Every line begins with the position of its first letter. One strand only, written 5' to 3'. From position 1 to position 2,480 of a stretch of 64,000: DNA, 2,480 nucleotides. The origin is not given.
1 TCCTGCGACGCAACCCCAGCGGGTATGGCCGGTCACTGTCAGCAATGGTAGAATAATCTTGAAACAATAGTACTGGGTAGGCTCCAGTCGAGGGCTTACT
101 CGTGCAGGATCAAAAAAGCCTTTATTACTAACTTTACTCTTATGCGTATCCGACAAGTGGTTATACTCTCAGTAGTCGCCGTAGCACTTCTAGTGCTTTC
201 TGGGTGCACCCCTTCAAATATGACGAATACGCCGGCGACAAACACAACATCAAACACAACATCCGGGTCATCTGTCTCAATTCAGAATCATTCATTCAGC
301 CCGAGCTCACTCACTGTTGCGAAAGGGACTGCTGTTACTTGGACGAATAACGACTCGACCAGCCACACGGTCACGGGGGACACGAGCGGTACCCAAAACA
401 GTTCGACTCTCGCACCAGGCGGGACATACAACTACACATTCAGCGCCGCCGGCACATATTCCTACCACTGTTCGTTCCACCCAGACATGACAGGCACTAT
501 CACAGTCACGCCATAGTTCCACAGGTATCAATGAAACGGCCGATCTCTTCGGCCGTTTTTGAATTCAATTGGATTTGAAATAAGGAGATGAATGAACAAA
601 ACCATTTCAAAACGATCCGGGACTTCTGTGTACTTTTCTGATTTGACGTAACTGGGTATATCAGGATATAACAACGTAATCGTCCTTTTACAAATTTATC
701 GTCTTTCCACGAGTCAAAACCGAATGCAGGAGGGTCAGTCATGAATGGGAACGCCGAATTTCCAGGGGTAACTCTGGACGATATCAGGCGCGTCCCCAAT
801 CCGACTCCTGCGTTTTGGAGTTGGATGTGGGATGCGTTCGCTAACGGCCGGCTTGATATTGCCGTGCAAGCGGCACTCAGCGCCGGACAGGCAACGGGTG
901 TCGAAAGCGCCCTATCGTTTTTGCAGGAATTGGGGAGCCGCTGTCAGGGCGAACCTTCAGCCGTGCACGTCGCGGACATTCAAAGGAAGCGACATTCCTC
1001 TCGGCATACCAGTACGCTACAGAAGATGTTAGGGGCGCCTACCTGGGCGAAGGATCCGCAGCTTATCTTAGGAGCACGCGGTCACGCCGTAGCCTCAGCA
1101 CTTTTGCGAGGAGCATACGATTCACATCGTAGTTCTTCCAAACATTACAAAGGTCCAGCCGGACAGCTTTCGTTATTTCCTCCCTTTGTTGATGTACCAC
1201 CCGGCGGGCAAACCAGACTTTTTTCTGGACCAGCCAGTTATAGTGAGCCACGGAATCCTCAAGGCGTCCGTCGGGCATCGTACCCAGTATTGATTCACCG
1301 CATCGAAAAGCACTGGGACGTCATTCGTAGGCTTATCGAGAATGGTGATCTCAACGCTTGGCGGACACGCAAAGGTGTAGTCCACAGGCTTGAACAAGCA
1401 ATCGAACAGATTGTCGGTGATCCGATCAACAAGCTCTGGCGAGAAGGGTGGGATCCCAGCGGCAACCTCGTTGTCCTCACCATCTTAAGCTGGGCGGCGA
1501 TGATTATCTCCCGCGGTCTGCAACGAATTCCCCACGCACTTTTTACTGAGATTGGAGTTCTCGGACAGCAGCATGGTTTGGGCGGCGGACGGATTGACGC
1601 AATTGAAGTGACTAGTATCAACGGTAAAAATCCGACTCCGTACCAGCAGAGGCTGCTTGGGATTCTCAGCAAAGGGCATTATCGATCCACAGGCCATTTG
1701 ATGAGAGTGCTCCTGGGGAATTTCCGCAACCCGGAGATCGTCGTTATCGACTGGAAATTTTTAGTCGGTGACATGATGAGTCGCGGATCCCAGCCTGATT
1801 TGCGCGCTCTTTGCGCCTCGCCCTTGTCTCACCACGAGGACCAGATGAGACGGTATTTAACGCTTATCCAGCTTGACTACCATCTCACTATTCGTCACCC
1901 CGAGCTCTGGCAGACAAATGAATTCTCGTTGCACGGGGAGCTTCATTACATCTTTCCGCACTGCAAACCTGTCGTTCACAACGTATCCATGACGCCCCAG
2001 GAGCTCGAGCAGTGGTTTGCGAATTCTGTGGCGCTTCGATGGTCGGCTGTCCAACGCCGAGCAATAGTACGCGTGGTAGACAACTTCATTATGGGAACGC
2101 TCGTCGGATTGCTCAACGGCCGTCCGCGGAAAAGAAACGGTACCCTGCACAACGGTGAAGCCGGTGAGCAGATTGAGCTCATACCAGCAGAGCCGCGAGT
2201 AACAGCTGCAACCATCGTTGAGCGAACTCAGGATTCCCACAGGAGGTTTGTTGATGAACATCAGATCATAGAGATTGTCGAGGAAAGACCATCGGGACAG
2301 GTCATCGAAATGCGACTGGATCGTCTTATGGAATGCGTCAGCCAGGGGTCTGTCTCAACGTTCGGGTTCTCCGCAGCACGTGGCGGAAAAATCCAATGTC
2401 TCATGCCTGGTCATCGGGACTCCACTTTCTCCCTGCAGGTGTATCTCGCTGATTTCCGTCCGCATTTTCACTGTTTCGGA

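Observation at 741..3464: DnaG-type primase with an uncharacterised 500-aa N-terminal domain at the head of the copper/redox island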

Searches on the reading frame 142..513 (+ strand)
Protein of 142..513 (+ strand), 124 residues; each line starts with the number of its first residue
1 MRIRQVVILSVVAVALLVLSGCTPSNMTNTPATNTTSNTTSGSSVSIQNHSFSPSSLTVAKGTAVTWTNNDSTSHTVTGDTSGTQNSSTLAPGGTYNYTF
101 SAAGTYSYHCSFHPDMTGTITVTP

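Call 84: search_protein_families(library=pfam, proteins=[window:142-513:+], max_evalue=0.01)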
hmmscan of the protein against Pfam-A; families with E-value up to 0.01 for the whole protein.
window:142-513:+ (124 aa): 2 families
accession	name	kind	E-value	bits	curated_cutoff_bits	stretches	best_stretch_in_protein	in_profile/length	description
PF13473.12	Cupredoxin_1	-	8.2e-15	55.1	27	1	27-122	16-104/104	Cupredoxin-like domain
PF00127.26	Copper-bind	-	3.5e-11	43.8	21.2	1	47-122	9-98/99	Copper binding proteins, plastocyanin/azurin family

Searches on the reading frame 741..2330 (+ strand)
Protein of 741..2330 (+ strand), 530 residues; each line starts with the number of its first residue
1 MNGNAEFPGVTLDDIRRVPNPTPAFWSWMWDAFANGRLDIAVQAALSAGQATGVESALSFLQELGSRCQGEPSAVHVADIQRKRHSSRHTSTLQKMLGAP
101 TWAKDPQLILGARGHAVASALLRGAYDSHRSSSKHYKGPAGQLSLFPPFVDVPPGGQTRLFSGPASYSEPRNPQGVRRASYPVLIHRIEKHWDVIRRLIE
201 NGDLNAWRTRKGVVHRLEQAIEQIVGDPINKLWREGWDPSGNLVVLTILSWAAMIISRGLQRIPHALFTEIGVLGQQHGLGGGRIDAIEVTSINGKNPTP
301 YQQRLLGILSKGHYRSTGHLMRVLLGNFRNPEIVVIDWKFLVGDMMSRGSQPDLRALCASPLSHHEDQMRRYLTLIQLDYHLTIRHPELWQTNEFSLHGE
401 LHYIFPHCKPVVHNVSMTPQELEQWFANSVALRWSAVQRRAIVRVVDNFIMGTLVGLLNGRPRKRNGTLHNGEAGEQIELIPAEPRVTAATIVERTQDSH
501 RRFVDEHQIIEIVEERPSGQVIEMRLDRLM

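Call 20: search_solved_structures(query=A2, max_evalue=10, show_alignments=2)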
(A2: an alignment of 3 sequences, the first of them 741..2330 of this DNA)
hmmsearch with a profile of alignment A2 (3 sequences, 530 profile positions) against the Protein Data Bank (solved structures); distinct sequences matched with E-value up to 10: 1.
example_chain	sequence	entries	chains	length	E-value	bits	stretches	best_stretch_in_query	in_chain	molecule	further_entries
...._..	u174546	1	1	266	0.078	15.2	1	106-229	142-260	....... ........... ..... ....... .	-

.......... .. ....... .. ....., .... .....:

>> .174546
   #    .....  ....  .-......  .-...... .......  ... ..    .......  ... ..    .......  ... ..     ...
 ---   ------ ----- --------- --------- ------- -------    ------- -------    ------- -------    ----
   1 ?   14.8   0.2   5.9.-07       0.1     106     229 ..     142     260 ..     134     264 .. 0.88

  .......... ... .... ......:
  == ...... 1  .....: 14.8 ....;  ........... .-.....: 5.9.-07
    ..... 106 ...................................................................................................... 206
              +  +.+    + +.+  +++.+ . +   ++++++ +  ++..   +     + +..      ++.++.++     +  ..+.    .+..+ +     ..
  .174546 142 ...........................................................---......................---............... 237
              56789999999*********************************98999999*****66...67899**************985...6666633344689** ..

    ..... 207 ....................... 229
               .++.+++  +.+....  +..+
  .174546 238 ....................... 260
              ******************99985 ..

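Call 27: search_protein_representatives(alignment_id=A2)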
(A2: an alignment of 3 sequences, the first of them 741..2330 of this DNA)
Query: 3 sequences, 530 profile positions. Proteins with E-value up to 0.001 (for the whole library): 197; up to 1e-10: 180; up to 1e-30: 117. The best 150 are listed.
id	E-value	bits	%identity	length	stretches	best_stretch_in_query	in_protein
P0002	1.6e-270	915.1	-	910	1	1-529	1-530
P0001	8.6e-263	889.6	-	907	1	1-530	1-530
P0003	6.7e-241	817.4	-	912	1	4-528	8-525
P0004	1.6e-140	486.2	-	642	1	9-530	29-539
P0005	3.3e-121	422.4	-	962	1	9-530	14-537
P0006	7.5e-112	391.5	-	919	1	6-530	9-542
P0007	4.1e-105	369.3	-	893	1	8-526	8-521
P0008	7.9e-103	361.7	-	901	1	9-530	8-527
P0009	1.1e-99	351.4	-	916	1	7-498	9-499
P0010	2.6e-99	350.1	-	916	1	6-529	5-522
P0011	1.5e-96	341.0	-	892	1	1-529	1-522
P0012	1.4e-93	331.3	-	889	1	1-528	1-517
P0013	6.5e-91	322.4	-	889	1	5-530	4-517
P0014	4.1e-87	309.9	-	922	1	4-530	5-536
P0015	8.5e-87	308.8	-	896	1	8-530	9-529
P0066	2.5e-49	185.2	-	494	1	9-470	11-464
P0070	4.0e-47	177.9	-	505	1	18-469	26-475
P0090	2.0e-39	152.5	-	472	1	6-464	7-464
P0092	2.1e-38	149.1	-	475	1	10-471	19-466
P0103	9.2e-35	137.1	-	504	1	36-473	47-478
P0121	2.8e-29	119.1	-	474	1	8-467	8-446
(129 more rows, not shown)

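Call 73: find_encoding_contigs(protein=P0066, flank=6000, max_places=3)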
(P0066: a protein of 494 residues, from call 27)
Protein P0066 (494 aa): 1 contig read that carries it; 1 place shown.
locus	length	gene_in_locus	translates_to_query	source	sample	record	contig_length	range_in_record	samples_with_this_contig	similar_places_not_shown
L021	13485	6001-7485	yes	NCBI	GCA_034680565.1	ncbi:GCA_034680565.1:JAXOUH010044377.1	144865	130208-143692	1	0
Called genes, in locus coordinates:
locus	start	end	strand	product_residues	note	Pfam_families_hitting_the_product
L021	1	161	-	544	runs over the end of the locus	PF00118:Cpn60_TCP1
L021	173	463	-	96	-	PF00166:Cpn10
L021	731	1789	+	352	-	PF00579:tRNA-synt_1b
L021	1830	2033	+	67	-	-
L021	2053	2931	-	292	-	PF00483:NTP_transferase, PF12804:NTP_transf_3 (weak)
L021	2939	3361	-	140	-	PF00011:HSP20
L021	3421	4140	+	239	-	PF18912:DZR_2 (weak)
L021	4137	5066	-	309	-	PF00730:HhH-GPD, PF00633:HHH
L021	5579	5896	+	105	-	-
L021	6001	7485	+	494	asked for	-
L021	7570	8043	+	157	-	-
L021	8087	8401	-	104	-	PF14333:DUF4389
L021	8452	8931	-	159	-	PF01467:CTP_transf_like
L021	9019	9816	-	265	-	-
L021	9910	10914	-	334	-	-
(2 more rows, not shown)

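Call 74: find_encoding_contigs(protein=P0090, flank=6000, max_places=3)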
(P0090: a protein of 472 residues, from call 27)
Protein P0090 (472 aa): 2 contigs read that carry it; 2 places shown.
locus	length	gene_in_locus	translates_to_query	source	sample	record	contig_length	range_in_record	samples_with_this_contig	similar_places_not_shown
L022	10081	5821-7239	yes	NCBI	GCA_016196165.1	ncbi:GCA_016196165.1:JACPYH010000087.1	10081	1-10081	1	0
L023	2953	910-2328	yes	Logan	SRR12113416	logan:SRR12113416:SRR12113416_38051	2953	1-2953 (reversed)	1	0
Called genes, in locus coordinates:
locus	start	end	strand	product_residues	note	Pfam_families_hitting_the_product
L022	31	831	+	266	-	PF05598:DUF772, PF01609:DDE_Tnp_1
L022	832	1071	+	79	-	PF13751:DDE_Tnp_1_6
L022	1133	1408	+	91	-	PF15919:HicB_lk_antitox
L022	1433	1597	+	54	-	PF07927:HicA_toxin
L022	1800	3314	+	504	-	PF13589:HATPase_c_3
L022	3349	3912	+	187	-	PF06042:NTP_transf_6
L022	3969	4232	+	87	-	-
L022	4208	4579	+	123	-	PF02452:PemK_toxin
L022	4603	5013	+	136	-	-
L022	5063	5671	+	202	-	PF03167:UDG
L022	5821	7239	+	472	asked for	-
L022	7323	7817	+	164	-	PF00293:NUDIX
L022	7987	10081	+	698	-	PF00501:AMP-binding, PF00550:PP-binding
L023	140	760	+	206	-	PF03167:UDG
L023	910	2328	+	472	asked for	-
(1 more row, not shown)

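Call 75: find_encoding_contigs(protein=P0070, flank=6000, max_places=3)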
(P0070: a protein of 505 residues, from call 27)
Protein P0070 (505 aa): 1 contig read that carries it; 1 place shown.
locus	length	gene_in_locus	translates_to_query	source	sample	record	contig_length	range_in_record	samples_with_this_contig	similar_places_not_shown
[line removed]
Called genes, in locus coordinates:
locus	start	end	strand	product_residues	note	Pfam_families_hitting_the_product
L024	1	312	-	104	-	?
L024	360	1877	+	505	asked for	-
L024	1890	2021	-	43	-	-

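Call 76: find_encoding_contigs(protein=P0092, flank=6000, max_places=3)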
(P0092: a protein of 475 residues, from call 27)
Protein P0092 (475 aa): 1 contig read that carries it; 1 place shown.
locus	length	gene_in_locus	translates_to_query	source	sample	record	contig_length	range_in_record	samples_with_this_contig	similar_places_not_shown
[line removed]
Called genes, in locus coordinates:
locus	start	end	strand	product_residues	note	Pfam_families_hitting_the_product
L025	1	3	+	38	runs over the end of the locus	?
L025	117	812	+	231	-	-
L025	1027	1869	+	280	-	PF10511:Cementoin (weak)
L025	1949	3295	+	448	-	-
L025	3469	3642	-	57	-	-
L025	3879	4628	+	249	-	PF00557:Peptidase_M24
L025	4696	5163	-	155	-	-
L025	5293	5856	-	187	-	-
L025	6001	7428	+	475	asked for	-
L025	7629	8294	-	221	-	-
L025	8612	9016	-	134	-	-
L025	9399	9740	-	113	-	-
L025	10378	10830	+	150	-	-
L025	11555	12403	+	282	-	PF05257:CHAP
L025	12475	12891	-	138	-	PF01668:SmpB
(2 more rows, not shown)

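Call 77: find_encoding_contigs(protein=P0103, flank=6000, max_places=3)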
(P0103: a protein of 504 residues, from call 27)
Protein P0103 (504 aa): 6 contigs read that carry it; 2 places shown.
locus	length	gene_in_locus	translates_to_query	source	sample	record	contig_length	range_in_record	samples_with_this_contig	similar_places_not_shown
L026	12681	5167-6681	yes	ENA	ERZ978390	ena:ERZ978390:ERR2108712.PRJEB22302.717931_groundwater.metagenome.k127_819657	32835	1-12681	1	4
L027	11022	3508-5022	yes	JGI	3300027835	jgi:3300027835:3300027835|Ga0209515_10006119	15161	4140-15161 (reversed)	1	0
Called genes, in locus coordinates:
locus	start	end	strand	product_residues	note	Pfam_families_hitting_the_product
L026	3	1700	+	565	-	?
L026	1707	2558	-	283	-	-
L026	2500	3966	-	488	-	PF03772:Competence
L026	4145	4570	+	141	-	-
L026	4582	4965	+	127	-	-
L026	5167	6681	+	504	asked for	-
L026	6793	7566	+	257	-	-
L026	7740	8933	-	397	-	PF01676:Metalloenzyme, PF10143:PhosphMutase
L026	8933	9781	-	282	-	PF01520:Amidase_3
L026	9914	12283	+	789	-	PF00515:TPR_1 (faint), PF23914:TPR_CcmH_CycH (weak), PF12895:ANAPC3 (weak), PF13432:TPR_16 (weak), PF14559:TPR_19 (weak), PF13414:TPR_11 (weak), PF13432:TPR_16, PF14559:TPR_19 (weak), +10 more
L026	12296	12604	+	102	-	-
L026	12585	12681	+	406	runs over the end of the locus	-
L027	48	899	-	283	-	-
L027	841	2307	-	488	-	PF03772:Competence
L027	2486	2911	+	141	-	-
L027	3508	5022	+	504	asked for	-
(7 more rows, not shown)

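Call 78: find_encoding_contigs(protein=P0121, flank=6000, max_places=3)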
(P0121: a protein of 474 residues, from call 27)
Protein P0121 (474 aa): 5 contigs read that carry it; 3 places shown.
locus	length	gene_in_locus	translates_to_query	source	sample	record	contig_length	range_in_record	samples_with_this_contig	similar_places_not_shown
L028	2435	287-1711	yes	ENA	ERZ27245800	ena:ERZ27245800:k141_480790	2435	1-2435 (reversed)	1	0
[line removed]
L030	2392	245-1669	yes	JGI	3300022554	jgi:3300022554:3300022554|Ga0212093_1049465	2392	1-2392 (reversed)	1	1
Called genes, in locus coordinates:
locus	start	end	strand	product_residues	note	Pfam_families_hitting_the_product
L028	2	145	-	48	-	?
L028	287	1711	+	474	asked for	-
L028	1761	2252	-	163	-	PF00293:NUDIX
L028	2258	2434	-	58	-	?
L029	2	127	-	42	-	?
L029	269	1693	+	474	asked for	-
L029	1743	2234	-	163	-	PF00293:NUDIX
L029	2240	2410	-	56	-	?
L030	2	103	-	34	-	?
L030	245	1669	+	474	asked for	-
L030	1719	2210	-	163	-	PF00293:NUDIX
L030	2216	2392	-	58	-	?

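Call 84: search_protein_families(library=pfam, proteins=[L026:6793-7563:+], max_evalue=0.01)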
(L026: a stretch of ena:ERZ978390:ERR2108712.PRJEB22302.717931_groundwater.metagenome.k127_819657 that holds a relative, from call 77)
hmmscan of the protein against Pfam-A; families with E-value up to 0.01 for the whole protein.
L026:6793-7563:+ (257 aa): 0 families

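Call 106: search_protein_families(library=padloc, proteins=[P0066, P0090, P0103], max_evalue=0.01)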
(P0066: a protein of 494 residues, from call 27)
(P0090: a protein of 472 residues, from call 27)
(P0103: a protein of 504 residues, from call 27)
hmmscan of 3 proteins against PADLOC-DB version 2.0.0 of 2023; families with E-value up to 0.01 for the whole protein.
P0066 (494 aa): 0 families

P0090 (472 aa): 0 families

P0103 (504 aa): 0 families
